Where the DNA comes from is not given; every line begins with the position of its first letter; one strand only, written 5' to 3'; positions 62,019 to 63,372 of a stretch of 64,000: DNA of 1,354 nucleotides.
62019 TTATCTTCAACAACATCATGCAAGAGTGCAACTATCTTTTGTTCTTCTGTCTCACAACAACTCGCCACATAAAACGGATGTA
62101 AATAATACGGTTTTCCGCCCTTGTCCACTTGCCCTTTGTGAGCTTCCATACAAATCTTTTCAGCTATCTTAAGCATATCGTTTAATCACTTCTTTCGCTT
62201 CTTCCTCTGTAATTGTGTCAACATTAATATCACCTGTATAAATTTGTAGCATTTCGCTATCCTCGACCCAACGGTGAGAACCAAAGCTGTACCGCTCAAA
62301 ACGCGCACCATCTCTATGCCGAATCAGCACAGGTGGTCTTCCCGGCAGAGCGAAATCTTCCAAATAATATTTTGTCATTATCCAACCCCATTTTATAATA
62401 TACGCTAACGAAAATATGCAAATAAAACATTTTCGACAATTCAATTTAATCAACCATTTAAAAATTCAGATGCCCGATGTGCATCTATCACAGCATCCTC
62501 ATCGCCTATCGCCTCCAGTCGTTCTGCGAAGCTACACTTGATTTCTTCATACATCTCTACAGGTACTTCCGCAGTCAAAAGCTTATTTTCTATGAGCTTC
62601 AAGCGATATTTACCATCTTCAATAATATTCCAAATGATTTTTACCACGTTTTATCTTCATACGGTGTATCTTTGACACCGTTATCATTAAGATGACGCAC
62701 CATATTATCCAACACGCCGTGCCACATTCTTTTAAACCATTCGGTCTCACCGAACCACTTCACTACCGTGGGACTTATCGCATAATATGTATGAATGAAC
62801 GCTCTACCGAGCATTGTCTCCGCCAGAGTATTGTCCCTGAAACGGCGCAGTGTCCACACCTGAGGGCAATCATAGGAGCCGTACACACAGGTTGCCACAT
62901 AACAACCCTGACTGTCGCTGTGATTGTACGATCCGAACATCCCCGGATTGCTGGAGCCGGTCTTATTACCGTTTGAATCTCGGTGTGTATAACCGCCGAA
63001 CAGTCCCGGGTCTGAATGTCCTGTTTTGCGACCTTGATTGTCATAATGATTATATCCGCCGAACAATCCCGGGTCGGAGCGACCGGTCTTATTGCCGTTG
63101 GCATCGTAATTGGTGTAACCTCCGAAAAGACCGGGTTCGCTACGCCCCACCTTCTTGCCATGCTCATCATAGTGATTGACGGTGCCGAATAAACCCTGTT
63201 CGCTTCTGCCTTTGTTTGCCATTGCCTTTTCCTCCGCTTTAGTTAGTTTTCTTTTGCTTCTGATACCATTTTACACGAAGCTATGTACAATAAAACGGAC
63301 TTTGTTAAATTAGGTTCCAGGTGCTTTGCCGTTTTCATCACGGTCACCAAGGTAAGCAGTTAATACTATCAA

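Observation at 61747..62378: Toxin-less immunity-like + alarmone-hydrolase pair: candidate orphan defence against (p)ppApp/(p)ppGpp-synthesising toxins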

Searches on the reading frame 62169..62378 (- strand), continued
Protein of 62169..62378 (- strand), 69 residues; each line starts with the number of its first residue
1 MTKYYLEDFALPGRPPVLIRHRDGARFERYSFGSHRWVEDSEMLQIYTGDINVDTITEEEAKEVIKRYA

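Call 46: find_encoding_contigs(protein=P0185, flank=7000, max_places=4)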
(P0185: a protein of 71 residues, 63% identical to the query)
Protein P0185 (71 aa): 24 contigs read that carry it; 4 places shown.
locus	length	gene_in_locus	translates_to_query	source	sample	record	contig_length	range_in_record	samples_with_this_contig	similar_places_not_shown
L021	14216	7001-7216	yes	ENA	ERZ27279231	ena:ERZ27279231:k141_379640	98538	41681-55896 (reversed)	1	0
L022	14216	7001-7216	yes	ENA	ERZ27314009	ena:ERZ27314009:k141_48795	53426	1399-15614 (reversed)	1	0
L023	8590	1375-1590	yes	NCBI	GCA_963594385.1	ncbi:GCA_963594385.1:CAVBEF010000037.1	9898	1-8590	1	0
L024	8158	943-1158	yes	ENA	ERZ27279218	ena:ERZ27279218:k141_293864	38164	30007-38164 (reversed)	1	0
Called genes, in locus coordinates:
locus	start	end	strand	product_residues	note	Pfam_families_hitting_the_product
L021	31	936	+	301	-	PF01867:Cas_Cas1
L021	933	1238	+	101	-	PF09827:CRISPR_Cas2 (weak)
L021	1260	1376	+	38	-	-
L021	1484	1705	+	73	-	PF19807:DUF6290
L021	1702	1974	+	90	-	PF05016:ParE_toxin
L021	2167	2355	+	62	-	-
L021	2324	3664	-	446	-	PF18760:ART-PolyVal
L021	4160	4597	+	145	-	-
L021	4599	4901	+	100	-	-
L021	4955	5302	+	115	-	PF04883:HK97-gp10_like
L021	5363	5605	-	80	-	-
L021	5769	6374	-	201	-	-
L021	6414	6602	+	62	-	-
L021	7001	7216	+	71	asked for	-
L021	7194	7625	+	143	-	PF13328:HD_4 (weak)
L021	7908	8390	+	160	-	-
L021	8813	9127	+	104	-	PF00893:Multi_Drug_Res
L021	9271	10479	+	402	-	PF24708:Lip_C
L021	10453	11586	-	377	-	PF00149:Metallophos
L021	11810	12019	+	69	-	-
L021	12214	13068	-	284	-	PF00106:adh_short, PF13561:adh_short_C2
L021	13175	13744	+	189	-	PF00440:TetR_N (weak), PF14278:TetR_C_8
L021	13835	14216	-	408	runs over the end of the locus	PF01637:ATPase_2 (weak), PF13173:AAA_14, PF13635:DUF4143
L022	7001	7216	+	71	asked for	-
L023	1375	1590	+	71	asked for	-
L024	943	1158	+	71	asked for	-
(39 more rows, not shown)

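Call 47: find_encoding_contigs(protein=P0189, flank=6000, max_places=2)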
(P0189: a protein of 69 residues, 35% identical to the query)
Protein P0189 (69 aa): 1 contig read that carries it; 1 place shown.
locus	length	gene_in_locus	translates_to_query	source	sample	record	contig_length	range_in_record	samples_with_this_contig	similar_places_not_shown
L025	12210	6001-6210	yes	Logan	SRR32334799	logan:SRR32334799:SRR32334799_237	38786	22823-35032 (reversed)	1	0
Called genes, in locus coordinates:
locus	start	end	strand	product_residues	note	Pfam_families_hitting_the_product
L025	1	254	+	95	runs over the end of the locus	-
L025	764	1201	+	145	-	PF03592:Terminase_2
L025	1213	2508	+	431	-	PF04466:Terminase_3, PF17288:Terminase_3C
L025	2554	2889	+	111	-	-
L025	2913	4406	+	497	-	PF05133:SPP1_portal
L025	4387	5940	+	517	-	PF04233:Phage_Mu_F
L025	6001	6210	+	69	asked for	-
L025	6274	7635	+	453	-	-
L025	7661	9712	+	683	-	PF05895:DUF859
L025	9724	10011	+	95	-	-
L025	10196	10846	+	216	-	PF06810:Phage_scaffold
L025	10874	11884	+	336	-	PF25209:Phage_capsid_4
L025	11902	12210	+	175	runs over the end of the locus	-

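Call 48: find_encoding_contigs(protein=P0190, flank=6000, max_places=2)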
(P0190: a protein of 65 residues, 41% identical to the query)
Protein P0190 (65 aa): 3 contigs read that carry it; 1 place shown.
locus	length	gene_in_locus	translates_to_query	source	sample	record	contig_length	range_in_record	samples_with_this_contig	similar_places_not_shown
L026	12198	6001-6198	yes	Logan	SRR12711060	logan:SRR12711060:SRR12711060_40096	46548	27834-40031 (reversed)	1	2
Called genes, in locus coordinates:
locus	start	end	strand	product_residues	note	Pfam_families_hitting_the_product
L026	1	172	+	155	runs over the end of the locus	PF00383:dCMP_cyt_deam_1, PF14437:MafB19-deam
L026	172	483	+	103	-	-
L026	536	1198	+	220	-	PF02592:Vut_1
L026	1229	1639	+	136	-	-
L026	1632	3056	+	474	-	-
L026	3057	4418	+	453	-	PF05133:SPP1_portal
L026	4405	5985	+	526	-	PF04233:Phage_Mu_F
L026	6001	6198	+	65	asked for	-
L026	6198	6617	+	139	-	PF13328:HD_4 (weak)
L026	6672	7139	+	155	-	-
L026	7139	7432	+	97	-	PF04327:Peptidase_Prp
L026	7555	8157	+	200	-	PF14265:DUF4355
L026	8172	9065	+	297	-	-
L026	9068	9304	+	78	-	-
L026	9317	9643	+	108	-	PF05135:Phage_connect_1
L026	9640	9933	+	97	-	-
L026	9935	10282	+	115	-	-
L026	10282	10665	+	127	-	-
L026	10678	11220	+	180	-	PF06199:Phage_tail_2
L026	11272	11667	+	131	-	PF12363:Phage_TAC_12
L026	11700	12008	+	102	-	-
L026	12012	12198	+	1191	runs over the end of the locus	-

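Call 49: find_encoding_contigs(protein=P0172, flank=6000, max_places=2)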
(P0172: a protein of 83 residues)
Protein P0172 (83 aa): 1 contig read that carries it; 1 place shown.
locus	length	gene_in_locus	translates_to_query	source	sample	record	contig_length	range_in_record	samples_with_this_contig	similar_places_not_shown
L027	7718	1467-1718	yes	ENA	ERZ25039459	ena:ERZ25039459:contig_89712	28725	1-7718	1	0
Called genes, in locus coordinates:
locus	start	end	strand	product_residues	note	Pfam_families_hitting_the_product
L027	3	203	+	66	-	?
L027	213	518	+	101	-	PF01381:HTH_3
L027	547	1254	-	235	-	-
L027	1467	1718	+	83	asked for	-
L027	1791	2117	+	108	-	PF01936:NYN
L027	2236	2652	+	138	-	PF12872:OST-HTH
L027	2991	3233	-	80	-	PF02604:PhdYeFM_antitox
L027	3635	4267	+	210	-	PF12281:NTP_transf_8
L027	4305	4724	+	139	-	PF12281:NTP_transf_8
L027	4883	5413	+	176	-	PF06961:DUF1294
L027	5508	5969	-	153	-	-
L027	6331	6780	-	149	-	PF08378:NERD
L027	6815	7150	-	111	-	-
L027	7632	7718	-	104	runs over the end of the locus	-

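Call 50: predict_structure(alignment_id=A2)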
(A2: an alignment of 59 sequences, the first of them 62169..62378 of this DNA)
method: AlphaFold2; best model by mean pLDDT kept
length: 69 residues; sequences in the alignment: 59
mean_pLDDT: 90.3   pTM: 0.77
mean pLDDT of the five models: 90.3, 84.6, 84.4, 81.3, 79.2
residues with pLDDT >= 90: 45; 70-90: 24; 50-70: 0; < 50: 0
segments of 3 or more residues with pLDDT < 50: none
pLDDT, mean of each block of 10 residues (from residue 1): 92 91 89 93 79 94 94
secondary structure, 60 per line:
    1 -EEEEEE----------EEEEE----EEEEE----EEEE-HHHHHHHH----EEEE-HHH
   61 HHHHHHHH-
elements in order: E2-7 E18-22 E27-31 E36-39 H41-48 E53-56 H58-68

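Call 55: fold_search(model_id=the predicted structure, library=pdb)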
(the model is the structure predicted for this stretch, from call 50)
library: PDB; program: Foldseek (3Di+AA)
matches with E <= 10: 366; with E <= 0.001: 0
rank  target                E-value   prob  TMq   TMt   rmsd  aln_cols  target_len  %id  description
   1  7cpo_A                3.6e-01  0.47  0.35  0.12  10.3        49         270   16  Crystal Structure of Anolis carolinensis MHC I complex (released 2021-01-27)
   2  7ums_3                6.7e-01  0.28  0.40  0.09   6.2        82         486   16  Structure of the VP5*/VP8* assembly from the human rotavirus strain CDC-9 in complex with antibody 41 - Upright confor (released 2022-07-27)
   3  4d0d_G                6.7e-01  0.23  0.35  0.12   9.1        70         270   17  COMPLEX OF A B2 CHICKEN MHC CLASS I MOLECULE AND A 8MER CHICKEN PEPTIDE (released 2015-05-06)
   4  4d0d_A                6.7e-01  0.20  0.33  0.12   9.1        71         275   18  COMPLEX OF A B2 CHICKEN MHC CLASS I MOLECULE AND A 8MER CHICKEN PEPTIDE (released 2015-05-06)
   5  4cvz_A                6.7e-01  0.20  0.32  0.11   9.2        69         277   19  COMPLEX OF A B21 CHICKEN MHC CLASS I MOLECULE AND A 10MER CHICKEN PEPTIDE (released 2015-05-06)
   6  4d0d_J                8.1e-01  0.18  0.33  0.12   9.1        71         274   18  COMPLEX OF A B2 CHICKEN MHC CLASS I MOLECULE AND A 8MER CHICKEN PEPTIDE (released 2015-05-06)
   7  5acz_A                8.1e-01  0.15  0.32  0.11   9.4        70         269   21  COMPLEX OF A B21 CHICKEN MHC CLASS I MOLECULE AND A 11MER CHICKEN PEPTIDE (released 2016-09-28)
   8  7xn2                  9.1e-01  0.25  0.36  0.20   7.5        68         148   10  Crystal structure of CvkR, a novel MerR-type transcriptional regulator (released 2023-03-08)
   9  7ums_1                9.1e-01  0.25  0.42  0.09   6.0        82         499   16  Structure of the VP5*/VP8* assembly from the human rotavirus strain CDC-9 in complex with antibody 41 - Upright confor (released 2022-07-27)
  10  7wbi_A                9.1e-01  0.16  0.32  0.12   9.1        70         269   18  BF2*1901-FLU (released 2022-12-21)
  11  8wo9_A                1.0e+00  0.23  0.35  0.13   9.1        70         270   14  Duck major histocompatibility complex class-1 02JD-IMFSNKMAR (released 2024-10-09)
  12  6wxf_3                1.0e+00  0.23  0.42  0.10   5.2        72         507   12  Cryo-EM reconstruction of VP5*/VP8* assembly from rhesus rotavirus particles - Intermediate conformation (released 2021-01-20)
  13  8z0h_A                1.2e+00  0.21  0.36  0.12   9.9        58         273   24  Crystal structure of 9-mer peptide from ALV-J in complex with BF2*0201 (released 2025-01-15)
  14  6kd6_D                1.2e+00  0.11  0.27  0.24   8.1        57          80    9  Shuguo PWWP domain (released 2020-07-01)
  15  8y74_D                1.3e+00  0.20  0.35  0.12  10.0        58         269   26  Crystal structure of 9-mer peptide from H9N2 avian influenza virus in complex with BF2*0201 (released 2024-07-10)
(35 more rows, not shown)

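Call 56: fold_search(model_id=the predicted structure, library=viral)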
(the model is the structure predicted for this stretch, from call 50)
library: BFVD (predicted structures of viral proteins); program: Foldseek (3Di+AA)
matches with E <= 10: 408; with E <= 0.001: 0
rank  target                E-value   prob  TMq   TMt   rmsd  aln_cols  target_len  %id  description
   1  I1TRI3                1.7e-02  1.00  0.69  0.70   3.2        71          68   20  Uncharacterized protein [Cronobacter phage CR3]
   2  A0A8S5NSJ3            2.3e-02  1.00  0.63  0.56   2.6        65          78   28  Uncharacterized protein [Phage sp. ctWVj20]
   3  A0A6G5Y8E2            1.1e-01  0.99  0.57  0.69   2.9        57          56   19  (no name in the UniProt tables at hand)
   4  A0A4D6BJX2            1.1e-01  0.95  0.51  0.53   3.2        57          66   18  (no name in the UniProt tables at hand)
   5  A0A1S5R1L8            1.3e-01  0.92  0.54  0.48   4.9        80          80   18  Uncharacterized protein [Pseudomonas phage phiPMW]
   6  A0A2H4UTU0            2.3e-01  0.80  0.48  0.34   4.4        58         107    9  Uncharacterized protein [Bodo saltans virus]
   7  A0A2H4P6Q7            2.5e-01  0.54  0.47  0.21  11.7        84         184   15  Uncharacterized protein [Pseudomonas phage tabernarius]
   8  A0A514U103            2.6e-01  0.97  0.68  0.12   3.8        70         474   16  Capsid maturation protease [Gordonia phage Phendrix]
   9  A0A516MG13            3.2e-01  0.47  0.39  0.34   6.3        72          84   14  (no name in the UniProt tables at hand)
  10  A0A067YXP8            3.4e-01  0.66  0.49  0.52   3.9        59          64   22  Uncharacterized protein [Escherichia phage vB_EcoS_AHS24]
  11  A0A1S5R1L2            3.4e-01  0.60  0.46  0.42   4.6        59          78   17  Uncharacterized protein [Pseudomonas phage phiPMW]
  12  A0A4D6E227            3.6e-01  0.85  0.55  0.48   4.3        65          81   14  Uncharacterized protein [Gordonia phage GodonK]
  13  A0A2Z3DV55            3.8e-01  0.77  0.50  0.49   3.4        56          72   11  Uncharacterized protein [Escherichia phage EP335]
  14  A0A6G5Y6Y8            3.8e-01  0.54  0.47  0.45   4.1        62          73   14  (no name in the UniProt tables at hand)
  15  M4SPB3                3.8e-01  0.38  0.41  0.33   7.5        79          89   11  Uncharacterized protein [Vibrio phage VBP47]
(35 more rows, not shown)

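Call 59: find_related_loci(query=A3, collection=genome_contigs, flank=6000)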
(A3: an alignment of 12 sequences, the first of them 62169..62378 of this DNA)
Query A3 (69 aa) in genome_contigs; peptide patterns used: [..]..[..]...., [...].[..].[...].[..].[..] (x = any residue, [..] = any of these).
598 stretches matched a pattern, but none encodes a relative of the query by tblastn (E <= 1e-3).

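Call 60: find_related_loci(query=A3, collection=viral_contigs, flank=6000)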
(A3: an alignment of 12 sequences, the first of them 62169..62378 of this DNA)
Query A3 (69 aa) in viral_contigs; peptide patterns used: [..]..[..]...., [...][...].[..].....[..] (x = any residue, [..] = any of these).
18 stretches matched a pattern; 2 encode a relative of the query (tblastn E <= 1e-3); 2 distinct loci.
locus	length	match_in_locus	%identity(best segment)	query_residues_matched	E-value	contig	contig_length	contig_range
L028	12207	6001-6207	78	1-69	2e-34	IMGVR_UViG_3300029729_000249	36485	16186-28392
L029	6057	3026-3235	74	1-69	3e-30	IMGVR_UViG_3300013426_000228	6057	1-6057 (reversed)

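Call 67: search_dna_similar(query=window:62169-62378:-, collection=phages, mode=protein, max_evalue=1, max_rows=20)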
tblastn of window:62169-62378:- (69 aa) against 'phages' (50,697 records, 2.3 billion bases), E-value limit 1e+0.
No match.

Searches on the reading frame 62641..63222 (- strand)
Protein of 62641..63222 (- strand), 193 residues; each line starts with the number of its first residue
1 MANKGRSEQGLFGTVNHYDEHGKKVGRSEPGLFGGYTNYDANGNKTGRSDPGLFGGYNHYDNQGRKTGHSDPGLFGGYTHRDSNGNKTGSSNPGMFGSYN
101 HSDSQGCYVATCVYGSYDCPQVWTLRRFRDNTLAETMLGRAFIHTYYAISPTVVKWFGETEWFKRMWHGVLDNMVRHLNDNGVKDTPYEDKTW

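Call 3: search_protein_families(library=pfam, proteins=[window:62641-63222:-], max_evalue=1)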
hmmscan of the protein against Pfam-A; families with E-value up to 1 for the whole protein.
window:62641-63222:- (193 aa): 1 family
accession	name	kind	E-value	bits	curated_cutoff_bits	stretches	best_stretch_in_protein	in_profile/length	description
PF05593.20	RHS_repeat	-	0.016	16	22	1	39-73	1-35/38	RHS Repeat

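Call 4: search_protein_families(library=ncbifam, proteins=[window:62641-63222:-], max_evalue=1)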
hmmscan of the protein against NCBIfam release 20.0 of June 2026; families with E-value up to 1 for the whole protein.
window:62641-63222:- (193 aa): 3 families
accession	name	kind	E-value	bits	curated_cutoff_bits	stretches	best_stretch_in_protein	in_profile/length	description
NF041770.1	CFI_box_CTERM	domain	3.2e-22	78.1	40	1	107-175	1-69/69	CFI-box-CTERM domain-containing protein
TIGR01643.1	YD_repeat_2x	repeat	0.24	12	15.8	0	60-72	1-13/42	YD repeat-containing protein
NF038353.1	FxLYD_dom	domain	0.28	11.1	23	0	14-27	24-37/71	FxLYD domain-containing protein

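Call 5: search_protein_families(library=padloc, proteins=[window:62641-63222:-], max_evalue=1)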
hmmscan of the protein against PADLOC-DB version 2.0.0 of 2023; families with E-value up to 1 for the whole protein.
window:62641-63222:- (193 aa): 0 families

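Call 6: search_protein_families(library=phrogs, proteins=[window:62641-63222:-], max_evalue=1)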
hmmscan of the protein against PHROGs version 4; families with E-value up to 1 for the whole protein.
window:62641-63222:- (193 aa): 0 families
